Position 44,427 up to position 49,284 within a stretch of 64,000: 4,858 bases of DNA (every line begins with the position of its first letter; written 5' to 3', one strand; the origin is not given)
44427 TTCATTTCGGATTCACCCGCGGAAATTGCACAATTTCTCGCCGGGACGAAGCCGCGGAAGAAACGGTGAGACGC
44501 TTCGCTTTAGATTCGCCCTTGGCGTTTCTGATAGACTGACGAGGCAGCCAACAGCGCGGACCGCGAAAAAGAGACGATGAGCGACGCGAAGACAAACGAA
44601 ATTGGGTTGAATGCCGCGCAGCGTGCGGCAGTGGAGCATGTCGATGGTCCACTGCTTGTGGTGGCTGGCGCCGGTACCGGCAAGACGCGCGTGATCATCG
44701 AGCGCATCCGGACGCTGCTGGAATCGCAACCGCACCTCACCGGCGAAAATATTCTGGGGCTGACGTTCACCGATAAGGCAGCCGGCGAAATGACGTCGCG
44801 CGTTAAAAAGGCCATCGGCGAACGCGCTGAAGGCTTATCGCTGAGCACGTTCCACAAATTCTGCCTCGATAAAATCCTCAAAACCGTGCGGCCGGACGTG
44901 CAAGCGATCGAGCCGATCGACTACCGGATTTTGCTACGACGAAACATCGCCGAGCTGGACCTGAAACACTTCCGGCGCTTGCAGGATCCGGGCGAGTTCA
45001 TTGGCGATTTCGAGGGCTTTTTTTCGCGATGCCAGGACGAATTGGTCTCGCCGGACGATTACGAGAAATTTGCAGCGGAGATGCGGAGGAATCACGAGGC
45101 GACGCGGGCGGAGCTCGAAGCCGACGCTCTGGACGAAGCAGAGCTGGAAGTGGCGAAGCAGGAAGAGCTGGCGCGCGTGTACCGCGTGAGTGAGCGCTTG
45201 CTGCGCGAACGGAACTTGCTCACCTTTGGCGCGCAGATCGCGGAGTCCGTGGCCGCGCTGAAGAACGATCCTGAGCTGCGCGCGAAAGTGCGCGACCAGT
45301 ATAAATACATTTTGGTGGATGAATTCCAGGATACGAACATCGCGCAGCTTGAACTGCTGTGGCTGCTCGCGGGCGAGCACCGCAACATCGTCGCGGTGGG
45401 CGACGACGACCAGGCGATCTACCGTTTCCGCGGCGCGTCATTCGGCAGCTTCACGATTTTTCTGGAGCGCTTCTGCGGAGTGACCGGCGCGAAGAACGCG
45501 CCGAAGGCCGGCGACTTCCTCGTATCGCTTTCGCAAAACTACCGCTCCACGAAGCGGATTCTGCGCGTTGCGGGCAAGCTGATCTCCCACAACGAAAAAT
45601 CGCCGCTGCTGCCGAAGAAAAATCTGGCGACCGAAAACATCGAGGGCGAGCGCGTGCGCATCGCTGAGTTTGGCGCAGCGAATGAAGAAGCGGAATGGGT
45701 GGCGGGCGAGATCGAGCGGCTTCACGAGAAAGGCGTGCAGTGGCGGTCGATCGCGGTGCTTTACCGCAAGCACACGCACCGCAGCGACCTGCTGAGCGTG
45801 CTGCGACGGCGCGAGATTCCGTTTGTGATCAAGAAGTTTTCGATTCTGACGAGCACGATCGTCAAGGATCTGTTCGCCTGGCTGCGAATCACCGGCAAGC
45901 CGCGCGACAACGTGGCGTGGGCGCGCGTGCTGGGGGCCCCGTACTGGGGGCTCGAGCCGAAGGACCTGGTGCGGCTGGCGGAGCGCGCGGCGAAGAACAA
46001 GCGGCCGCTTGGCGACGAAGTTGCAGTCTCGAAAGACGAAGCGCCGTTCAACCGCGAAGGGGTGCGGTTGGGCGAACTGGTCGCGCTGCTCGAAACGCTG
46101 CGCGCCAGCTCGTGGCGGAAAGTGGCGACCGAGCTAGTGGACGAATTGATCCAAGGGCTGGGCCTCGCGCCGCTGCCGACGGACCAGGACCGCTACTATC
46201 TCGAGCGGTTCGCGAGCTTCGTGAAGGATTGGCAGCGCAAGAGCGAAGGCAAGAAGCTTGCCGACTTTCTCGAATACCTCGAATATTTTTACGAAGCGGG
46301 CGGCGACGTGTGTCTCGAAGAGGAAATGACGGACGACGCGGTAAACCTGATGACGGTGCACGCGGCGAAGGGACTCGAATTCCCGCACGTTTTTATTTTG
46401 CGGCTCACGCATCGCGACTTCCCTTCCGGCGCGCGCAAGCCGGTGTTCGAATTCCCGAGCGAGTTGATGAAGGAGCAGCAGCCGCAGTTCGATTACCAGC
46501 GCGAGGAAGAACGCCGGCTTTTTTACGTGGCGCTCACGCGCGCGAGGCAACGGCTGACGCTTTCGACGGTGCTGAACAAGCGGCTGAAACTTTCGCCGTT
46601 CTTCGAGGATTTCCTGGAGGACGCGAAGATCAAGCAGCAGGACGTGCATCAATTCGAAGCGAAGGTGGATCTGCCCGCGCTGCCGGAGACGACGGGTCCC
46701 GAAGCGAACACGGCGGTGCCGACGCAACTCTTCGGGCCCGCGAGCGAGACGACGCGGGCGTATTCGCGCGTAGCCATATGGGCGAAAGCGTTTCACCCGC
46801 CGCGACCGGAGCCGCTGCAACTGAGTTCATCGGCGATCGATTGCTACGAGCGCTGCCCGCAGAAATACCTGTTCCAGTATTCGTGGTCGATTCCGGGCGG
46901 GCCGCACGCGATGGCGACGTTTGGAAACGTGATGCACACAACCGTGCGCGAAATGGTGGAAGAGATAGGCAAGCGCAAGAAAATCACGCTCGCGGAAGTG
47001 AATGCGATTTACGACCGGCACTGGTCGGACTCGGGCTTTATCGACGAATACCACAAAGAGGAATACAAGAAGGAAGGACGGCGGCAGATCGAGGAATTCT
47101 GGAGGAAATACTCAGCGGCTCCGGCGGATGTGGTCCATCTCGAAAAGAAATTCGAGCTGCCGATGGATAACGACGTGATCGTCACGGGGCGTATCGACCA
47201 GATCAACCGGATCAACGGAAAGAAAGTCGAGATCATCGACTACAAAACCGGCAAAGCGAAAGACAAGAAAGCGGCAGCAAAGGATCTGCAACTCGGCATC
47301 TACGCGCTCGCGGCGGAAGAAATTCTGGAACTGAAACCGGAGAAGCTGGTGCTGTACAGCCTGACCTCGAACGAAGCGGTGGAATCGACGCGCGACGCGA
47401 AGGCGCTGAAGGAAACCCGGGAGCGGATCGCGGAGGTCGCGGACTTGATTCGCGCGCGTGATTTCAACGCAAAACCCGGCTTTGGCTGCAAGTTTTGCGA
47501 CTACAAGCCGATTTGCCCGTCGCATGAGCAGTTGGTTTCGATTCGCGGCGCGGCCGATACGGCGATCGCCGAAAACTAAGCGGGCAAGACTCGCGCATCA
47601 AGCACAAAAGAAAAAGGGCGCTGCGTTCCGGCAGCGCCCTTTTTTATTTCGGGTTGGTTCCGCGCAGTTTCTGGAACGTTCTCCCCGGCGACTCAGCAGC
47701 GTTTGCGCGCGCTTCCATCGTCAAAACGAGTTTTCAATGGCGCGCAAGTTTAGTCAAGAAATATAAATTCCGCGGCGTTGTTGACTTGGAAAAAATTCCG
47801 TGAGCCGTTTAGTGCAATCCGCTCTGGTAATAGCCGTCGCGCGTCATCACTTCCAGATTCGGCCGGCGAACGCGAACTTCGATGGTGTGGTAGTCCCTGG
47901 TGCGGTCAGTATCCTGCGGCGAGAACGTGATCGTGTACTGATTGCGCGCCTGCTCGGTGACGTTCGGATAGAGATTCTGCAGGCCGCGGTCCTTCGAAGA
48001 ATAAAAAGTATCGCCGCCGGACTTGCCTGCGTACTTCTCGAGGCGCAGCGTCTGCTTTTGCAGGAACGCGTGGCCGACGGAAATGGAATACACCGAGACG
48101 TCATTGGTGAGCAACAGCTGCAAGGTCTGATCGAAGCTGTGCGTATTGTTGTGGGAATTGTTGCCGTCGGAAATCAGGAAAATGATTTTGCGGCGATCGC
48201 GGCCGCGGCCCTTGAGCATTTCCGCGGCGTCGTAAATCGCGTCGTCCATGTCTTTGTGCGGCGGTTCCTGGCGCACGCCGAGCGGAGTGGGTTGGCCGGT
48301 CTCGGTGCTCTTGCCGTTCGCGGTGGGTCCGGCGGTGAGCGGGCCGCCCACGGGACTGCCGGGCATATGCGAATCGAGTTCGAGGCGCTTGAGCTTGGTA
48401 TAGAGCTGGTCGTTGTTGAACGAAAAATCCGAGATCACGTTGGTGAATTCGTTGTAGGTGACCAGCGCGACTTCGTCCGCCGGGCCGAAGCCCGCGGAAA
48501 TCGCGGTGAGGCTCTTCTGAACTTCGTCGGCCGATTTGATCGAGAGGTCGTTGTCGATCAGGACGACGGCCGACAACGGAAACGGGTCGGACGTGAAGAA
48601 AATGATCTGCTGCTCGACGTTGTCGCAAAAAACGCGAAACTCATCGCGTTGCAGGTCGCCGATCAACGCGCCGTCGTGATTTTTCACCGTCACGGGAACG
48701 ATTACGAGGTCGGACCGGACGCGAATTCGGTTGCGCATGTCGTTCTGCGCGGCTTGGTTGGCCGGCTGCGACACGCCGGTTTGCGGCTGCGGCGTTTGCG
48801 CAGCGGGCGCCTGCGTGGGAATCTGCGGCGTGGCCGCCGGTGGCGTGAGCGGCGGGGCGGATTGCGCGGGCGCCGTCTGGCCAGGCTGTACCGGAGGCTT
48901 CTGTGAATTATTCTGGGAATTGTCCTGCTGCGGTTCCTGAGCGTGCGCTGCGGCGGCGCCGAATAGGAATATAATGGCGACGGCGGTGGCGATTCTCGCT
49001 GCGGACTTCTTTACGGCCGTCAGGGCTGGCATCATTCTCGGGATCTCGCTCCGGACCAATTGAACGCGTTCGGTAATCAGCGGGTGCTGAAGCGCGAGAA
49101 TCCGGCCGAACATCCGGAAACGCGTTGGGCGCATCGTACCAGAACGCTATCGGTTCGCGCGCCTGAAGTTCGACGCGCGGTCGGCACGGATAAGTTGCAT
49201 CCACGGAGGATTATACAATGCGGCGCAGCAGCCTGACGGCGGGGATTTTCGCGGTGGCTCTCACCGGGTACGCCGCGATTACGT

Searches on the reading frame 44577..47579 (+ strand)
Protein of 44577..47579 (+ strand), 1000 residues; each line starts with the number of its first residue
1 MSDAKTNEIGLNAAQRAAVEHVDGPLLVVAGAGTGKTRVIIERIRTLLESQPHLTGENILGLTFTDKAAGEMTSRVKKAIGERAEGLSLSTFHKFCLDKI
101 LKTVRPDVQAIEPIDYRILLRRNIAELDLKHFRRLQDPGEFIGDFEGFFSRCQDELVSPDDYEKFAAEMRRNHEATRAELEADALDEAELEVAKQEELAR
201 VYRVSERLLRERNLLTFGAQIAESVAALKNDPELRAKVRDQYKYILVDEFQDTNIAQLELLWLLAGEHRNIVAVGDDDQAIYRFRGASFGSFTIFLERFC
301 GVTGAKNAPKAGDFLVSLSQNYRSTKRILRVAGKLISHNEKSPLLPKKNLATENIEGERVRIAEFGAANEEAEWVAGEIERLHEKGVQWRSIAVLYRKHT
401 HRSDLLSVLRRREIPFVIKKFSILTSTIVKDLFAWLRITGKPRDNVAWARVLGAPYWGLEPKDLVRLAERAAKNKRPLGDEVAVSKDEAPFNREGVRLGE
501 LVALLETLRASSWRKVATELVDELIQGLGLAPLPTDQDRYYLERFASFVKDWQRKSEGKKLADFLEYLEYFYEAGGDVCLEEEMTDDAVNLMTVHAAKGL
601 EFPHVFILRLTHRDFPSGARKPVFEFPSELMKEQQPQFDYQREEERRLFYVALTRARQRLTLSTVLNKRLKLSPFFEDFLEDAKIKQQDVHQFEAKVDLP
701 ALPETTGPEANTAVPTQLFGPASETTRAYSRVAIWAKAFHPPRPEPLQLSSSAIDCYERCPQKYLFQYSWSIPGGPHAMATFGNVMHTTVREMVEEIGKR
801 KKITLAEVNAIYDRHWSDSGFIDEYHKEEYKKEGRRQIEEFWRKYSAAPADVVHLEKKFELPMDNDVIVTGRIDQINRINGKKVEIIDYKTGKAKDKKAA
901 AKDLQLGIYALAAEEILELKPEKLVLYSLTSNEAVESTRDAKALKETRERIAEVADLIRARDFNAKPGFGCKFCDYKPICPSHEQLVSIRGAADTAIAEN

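Call 8: search_protein_families(library=pfam, proteins=[window:44577-47579:+])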
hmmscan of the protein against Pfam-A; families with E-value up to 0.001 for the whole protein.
window:44577-47579:+ (1000 aa): 9 families
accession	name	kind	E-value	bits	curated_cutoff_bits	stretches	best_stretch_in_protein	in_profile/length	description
PF00580.27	UvrD-helicase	-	1.7e-61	208.7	23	1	11-295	1-266/271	UvrD/REP helicase N-terminal domain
PF13361.12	UvrD_C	-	1.2e-53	183.2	25.6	2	317-470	2-153/350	UvrD-like helicase C-terminal domain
PF12705.13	PDDEXK_1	-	6.8e-35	121.6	22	1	748-981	1-247/247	PD-(D/E)XK nuclease superfamily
PF13245.12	AAA_19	-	8.2e-22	78.3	25.1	1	15-285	1-134/134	AAA domain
PF13538.12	UvrD_C_2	-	4.2e-11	43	27.4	1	640-662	29-51/52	UvrD-like helicase C-terminal domain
PF01443.25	Viral_helicase1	-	2.7e-09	37.6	21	1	581-662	169-226/228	Viral superfamily 1 RNA helicase core domain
PF10926.14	DUF2800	-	3.3e-09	36.8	21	1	749-984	4-236/368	Protein of unknown function (DUF2800)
PF13604.12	AAA_30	-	3.5e-08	33.8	27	1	11-75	2-65/191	AAA domain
PF21445.3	ADDB_N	-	0.00028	20.6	26.6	1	28-202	2-176/290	ADDB, N-terminal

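Call 24: find_related_loci(query=window:44577-47579:+, collection=metagenome_contigs, flank=4000)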
Query window:44577-47579:+ (1000 aa) in metagenome_contigs; peptide patterns used: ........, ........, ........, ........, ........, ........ (x = any residue, [..] = any of these).
600 stretches matched a pattern (row limit reached: there are more); 590 encode a relative of the query (tblastn E <= 1e-3); the best 80 are kept; 80 distinct loci.
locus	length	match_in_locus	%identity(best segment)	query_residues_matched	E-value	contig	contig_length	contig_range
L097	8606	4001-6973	71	10-1000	0e+0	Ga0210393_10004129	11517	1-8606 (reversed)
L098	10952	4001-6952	72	9-992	0e+0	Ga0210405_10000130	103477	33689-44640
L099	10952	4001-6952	72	9-992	0e+0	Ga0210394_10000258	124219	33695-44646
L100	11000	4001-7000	70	5-999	0e+0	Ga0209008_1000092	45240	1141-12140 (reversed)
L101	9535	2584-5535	71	11-993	0e+0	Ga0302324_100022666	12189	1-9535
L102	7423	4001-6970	71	10-999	0e+0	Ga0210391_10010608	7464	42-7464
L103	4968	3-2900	72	27-992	0e+0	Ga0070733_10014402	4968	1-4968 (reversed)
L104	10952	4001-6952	65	10-992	0e+0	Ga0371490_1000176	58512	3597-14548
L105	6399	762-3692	65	11-994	0e+0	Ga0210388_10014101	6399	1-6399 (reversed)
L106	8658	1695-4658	65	11-990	0e+0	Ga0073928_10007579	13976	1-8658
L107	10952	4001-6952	64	10-990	0e+0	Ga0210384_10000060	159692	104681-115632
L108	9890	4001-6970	64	11-996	0e+0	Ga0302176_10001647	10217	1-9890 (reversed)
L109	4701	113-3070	64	11-996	0e+0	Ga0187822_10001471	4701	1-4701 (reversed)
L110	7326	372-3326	64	10-990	0e+0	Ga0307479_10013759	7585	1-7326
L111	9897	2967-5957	62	2-994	0e+0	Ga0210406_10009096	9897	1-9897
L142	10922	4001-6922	51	9-988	0e+0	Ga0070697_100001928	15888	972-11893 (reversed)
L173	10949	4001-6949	51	9-1000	0e+0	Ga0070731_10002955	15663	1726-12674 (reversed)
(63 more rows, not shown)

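Call 42: search_protein_families(library=pfam, proteins=[L142:2581-3114:-, L142:3323-3907:+], max_evalue=0.01)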
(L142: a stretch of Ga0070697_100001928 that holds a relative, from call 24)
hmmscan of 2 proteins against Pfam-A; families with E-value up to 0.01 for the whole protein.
L142:2581-3114:- (177 aa): 3 families
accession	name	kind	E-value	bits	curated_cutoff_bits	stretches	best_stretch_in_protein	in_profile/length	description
PF05163.17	DinB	-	1.6e-12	48.2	23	1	6-166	7-159/165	DinB family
PF12867.12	DinB_2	-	3.2e-12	47.5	24.8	1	11-145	2-128/128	DinB superfamily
PF11716.13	MDMPI_N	-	1.7e-06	29.2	24.2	1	44-141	34-136/140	Mycothiol maleylpyruvate isomerase N-terminal domain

L142:3323-3907:+ (194 aa): 3 families
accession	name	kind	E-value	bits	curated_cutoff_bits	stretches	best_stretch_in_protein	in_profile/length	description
PF07609.16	DUF1572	-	2.5e-70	235.9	23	1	5-169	2-163/163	Protein of unknown function (DUF1572)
PF12867.12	DinB_2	-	1.4e-10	42.2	24.8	1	26-145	11-128/128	DinB superfamily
PF04978.18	MST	-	2.6e-09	38.2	27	1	30-145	19-140/149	Mycothiol-S-transferase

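Call 49: find_homologous_proteins(query=L142:3959-6928:+, max_evalue=1e-50)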
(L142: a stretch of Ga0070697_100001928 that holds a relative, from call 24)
Query L142:3959-6928:+ (989 aa): 7644 proteins with E <= 1e-50 among 8000 candidates; the best 120 are listed.
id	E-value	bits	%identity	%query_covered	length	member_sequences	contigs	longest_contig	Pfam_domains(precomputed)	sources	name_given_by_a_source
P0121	0.0e+0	2198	99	100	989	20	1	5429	PF13538.13,PF01930.24,PF13086.13,PF12705.14,PF01443.25,PF13604.13,PF13361.13,PF13245.13,PF10926.15,PF00580.28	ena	-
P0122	0.0e+0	2105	95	100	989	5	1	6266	PF13538.13,PF13086.13,PF12705.14,PF01443.25,PF13604.13,PF13361.13,PF13245.13,PF10926.15,PF00580.28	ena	-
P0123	0.0e+0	2088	94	100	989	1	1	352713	PF13538.13,PF01930.24,PF13086.13,PF12705.14,PF01443.25,PF13604.13,PF13361.13,PF13245.13,PF10926.15,PF00580.28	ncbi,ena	-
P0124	0.0e+0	2088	94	100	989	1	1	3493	PF13538.13,PF01930.24,PF13086.13,PF12705.14,PF01443.25,PF13604.13,PF13361.13,PF13245.13,PF10926.15,PF00580.28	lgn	-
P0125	0.0e+0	2085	94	100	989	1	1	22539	PF13538.13,PF01930.24,PF13086.13,PF12705.14,PF01443.25,PF13604.13,PF13361.13,PF13245.13,PF10926.15,PF00580.28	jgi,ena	-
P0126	0.0e+0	2084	94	100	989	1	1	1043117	PF13538.13,PF12705.14,PF01443.25,PF13604.13,PF13361.13,PF13245.13,PF10926.15,PF00580.28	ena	-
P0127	0.0e+0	2083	94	100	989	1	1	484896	PF13538.13,PF12705.14,PF01443.25,PF13604.13,PF13361.13,PF13245.13,PF10926.15,PF00580.28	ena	-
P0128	0.0e+0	2083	94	100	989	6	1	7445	PF13538.13,PF01930.24,PF13086.13,PF12705.14,PF01443.25,PF13604.13,PF13361.13,PF13245.13,PF10926.15,PF00580.28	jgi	jgi:DNA helicase-2/ATP-dependent DNA helicase PcrA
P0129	0.0e+0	2077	93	100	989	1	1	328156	PF13538.13,PF12705.14,PF01443.25,PF13604.13,PF13361.13,PF13245.13,PF10926.15,PF00580.28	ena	-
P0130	0.0e+0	2076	93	100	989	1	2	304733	PF13538.13,PF13086.13,PF12705.14,PF01443.25,PF13604.13,PF13361.13,PF13245.13,PF10926.15,PF00580.28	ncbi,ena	-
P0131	0.0e+0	2075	93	100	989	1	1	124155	PF13538.13,PF13086.13,PF12705.14,PF01443.25,PF13604.13,PF13361.13,PF13245.13,PF10926.15,PF00580.28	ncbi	ncbi:MAG: UvrD-helicase domain-containing protein [Candidatus Acidiferrum sp.]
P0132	0.0e+0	2075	93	100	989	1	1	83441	PF13538.13,PF13086.13,PF12705.14,PF01443.25,PF13604.13,PF13361.13,PF13245.13,PF10926.15,PF00580.28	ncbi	ncbi:MAG: UvrD-helicase domain-containing protein [Candidatus Acidiferrum sp.]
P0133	0.0e+0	2074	93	100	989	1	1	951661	PF13538.13,PF13086.13,PF12705.14,PF01443.25,PF13604.13,PF13361.13,PF13245.13,PF10926.15,PF00580.28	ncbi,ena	-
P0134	0.0e+0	2067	92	100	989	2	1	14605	PF13538.13,PF01930.24,PF13086.13,PF12705.14,PF01443.25,PF13604.13,PF13361.13,PF13245.13,PF10926.15,PF00580.28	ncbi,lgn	ncbi:MAG: UvrD-helicase domain-containing protein [Candidatus Acidiferrum sp.]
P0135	0.0e+0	2064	93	100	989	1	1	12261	PF13538.13,PF13086.13,PF12705.14,PF01443.25,PF13604.13,PF13361.13,PF13245.13,PF10926.15,PF00580.28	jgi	jgi:DNA helicase-2/ATP-dependent DNA helicase PcrA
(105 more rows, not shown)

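Call 55: search_solved_structures(query=window:44577-47579:+, max_evalue=1e-10)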
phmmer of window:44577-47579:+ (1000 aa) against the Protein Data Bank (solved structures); distinct sequences matched with E-value up to 1e-10: 15.
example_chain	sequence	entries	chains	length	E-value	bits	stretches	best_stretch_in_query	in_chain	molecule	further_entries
1pjr_A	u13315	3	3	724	2.8e-69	237.1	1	11-666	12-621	PCRA | ATP-DEPENDENT HELICASE PCRA | HELICASE PCRA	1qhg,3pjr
4c2t_A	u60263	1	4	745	6.7e-63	216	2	195-672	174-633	DNA HELICASE II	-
4c2u_A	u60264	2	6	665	9.1e-63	215.6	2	195-671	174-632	DNA HELICASE II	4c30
2pjr_A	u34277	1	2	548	6.8e-57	196.1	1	11-567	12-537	PROTEIN (HELICASE PCRA)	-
9dci_A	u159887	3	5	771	8.9e-55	189.1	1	10-666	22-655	ATP-dependent DNA helicase UvrD1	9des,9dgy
1uaa_A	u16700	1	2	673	1.4e-54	188.5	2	198-666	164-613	PROTEIN (ATP-DEPENDENT DNA HELICASE REP.)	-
3lfu_A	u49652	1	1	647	1.5e-53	185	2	199-670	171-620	DNA helicase II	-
2is1_A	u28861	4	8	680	4.2e-53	183.6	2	199-670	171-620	DNA helicase II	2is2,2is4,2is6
6ppu_B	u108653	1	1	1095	2.5e-39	138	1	15-480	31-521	UvrD/REP helicase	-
7sjr_B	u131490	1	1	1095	5.5e-39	136.8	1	15-480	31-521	DNA helicase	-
6ppr_B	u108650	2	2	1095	3e-38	134.4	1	15-480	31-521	UvrD/REP helicase | DNA 3'-5' helicase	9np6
1qhh_B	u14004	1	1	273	1.1e-34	122.6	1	200-473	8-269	PROTEIN (PCRA (SUBUNIT))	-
6ppj_B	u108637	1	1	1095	2.3e-33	118.2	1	198-480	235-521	UvrD/REP helicase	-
3u44_A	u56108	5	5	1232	7.3e-24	86.8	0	384-611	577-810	ATP-dependent helicase/nuclease subunit A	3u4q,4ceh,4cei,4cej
1qhh_A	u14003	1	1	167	2.2e-20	75.3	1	11-166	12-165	PROTEIN (PCRA (SUBUNIT))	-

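Call 56: search_protein_families(library=ncbifam, proteins=[window:44577-47579:+, L142:2581-3114:-], max_evalue=0.00001)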
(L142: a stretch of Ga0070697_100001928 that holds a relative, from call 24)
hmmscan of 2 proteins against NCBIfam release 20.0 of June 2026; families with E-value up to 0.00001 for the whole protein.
window:44577-47579:+ (1000 aa): 19 families
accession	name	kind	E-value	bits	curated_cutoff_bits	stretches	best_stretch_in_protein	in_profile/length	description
TIGR01073.1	pcrA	equivalog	7.9e-102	341.9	911.2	1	10-664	4-609/725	DNA helicase PcrA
TIGR01074.1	rep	equivalog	2.6e-93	313.5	951.45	1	11-668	2-615/668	DNA helicase Rep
TIGR01075.1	uvrD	equivalog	2.9e-86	290.3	1144.45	1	10-670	4-615/715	DNA helicase II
NF008743.0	PRK11773.1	equivalog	4.1e-84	283.3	965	2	193-670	165-620/720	DNA helicase II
NF008172.0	PRK10919.1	equivalog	5.4e-68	229.8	1168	3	187-476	153-430/673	DNA helicase Rep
TIGR02785.1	addA_Gpos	equivalog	9.8e-52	176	707.65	3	383-613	570-808/1234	helicase-exonuclease AddAB subunit AddA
NF008276.0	PRK11054.1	equivalog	5.2e-49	167.3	543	3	10-113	196-295/684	DNA helicase IV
TIGR02784.1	addA_alphas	equivalog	1.9e-43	149.1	860.75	3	360-916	553-1117/1138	double-strand break repair helicase AddA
TIGR00609.1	recB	equivalog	8e-40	136.8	696.05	3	202-343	330-461/1175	exodeoxyribonuclease V subunit beta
NF010485.0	PRK13909.1-2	equivalog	7.8e-28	97.2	650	1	235-417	325-501/909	RecB-like helicase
NF010487.0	PRK13909.1-4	equivalog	1.4e-23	83.1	759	1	237-420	323-506/924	RecB-like helicase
NF008128.0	PRK10876.1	equivalog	3e-13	48.4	1697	1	204-340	338-465/1181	exodeoxyribonuclease V subunit beta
NF041464.1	HelD_BACSU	equivalog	4.4e-12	44.7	419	1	238-410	543-694/779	RNA polymerase recycling motor HelD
NF010486.0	PRK13909.1-3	equivalog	5.1e-11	41.3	1109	0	243-419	332-513/921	RecB-like helicase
TIGR00372.1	cas4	equivalog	6.8e-11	42.3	65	1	853-981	51-179/180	CRISPR-associated protein Cas4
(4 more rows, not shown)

L142:2581-3114:- (177 aa): 0 families
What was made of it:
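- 44577..47579 (+): Helicase-nuclease, 1000 aa: PcrA/UvrD-type SF1 helicase fused to a Cas4/AddB-like PD-(D/E)XK nuclease domain. calls 8, 55, 56
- Checked: The helicase gene 44577-47579(+) has UvrD-helicase, UvrD_C and PDDEXK_1 domains (calls 8, 56).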

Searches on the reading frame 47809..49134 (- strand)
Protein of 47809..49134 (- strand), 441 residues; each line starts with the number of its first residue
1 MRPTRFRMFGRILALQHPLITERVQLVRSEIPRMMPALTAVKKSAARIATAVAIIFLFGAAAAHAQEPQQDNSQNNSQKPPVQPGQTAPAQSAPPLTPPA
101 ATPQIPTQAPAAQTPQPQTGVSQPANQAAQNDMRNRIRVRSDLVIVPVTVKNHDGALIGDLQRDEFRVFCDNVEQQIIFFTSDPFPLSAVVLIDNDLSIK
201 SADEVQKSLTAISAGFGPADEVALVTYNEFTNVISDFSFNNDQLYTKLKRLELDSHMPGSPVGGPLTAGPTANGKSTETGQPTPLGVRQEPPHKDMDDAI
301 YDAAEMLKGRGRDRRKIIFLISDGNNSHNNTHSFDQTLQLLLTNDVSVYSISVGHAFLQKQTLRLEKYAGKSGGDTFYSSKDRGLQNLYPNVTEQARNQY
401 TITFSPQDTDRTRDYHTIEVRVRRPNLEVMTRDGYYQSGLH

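Call 42: search_protein_families(library=pfam, proteins=[window:47809-49134:-], max_evalue=0.01)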
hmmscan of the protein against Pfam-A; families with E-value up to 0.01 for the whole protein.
window:47809-49134:- (441 aa): 2 families
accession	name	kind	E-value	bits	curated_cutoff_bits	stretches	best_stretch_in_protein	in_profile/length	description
PF13519.12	VWA_2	-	1.4e-05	26.1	27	0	190-253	2-71/107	von Willebrand factor type A domain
PF03731.21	Ku_N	-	0.0029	17.8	20.6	1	294-360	103-170/220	Ku70/Ku80 N-terminal alpha/beta domain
